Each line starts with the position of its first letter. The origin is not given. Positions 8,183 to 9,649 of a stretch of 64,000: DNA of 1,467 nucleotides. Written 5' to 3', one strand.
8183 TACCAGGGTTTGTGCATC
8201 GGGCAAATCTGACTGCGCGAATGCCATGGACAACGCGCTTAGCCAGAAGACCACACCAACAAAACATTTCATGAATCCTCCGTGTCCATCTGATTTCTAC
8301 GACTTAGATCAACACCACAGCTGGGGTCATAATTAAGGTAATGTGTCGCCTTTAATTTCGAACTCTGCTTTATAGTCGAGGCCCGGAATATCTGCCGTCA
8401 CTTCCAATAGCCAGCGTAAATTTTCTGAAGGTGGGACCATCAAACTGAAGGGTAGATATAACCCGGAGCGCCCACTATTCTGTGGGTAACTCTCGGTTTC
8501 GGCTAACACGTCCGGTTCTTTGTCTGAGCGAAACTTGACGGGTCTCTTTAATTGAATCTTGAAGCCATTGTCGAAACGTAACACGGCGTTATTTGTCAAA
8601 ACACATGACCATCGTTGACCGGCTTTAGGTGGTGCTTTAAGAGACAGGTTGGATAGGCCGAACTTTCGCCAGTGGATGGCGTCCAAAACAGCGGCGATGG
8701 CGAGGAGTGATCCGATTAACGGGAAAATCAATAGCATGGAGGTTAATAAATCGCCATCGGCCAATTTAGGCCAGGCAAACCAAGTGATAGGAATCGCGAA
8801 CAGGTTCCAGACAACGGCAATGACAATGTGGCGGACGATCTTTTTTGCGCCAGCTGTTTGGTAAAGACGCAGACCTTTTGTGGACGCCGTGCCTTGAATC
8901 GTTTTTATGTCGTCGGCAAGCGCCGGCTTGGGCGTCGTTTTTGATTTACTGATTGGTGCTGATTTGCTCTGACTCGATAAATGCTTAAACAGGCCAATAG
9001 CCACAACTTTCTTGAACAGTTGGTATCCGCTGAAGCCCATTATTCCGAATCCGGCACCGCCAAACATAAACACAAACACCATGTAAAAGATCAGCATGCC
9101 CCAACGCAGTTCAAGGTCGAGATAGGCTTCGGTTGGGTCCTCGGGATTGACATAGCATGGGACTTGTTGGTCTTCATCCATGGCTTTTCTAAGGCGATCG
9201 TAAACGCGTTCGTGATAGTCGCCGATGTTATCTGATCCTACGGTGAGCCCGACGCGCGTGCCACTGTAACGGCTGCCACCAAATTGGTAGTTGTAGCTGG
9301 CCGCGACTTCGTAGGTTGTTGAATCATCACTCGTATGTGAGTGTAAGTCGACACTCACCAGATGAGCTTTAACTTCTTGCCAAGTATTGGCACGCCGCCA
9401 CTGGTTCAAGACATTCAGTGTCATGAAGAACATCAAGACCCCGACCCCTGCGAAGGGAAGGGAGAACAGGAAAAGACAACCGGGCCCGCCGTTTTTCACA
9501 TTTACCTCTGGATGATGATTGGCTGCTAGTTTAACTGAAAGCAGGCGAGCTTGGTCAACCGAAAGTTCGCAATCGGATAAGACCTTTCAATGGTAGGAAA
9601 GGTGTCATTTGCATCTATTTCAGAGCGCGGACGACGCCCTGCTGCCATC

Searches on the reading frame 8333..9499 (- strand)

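Call 57: search_protein_families(library=pfam, proteins=[window:8333-9499:-], max_evalue=0.00001)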
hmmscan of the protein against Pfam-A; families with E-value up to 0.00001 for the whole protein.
window:8333-9499:- (388 aa): 1 family
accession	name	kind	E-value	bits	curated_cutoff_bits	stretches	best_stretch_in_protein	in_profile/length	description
PF12158.14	DUF3592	-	2.2e-10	41.5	25.3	1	45-129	3-81/84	Domain of unknown function (DUF3592)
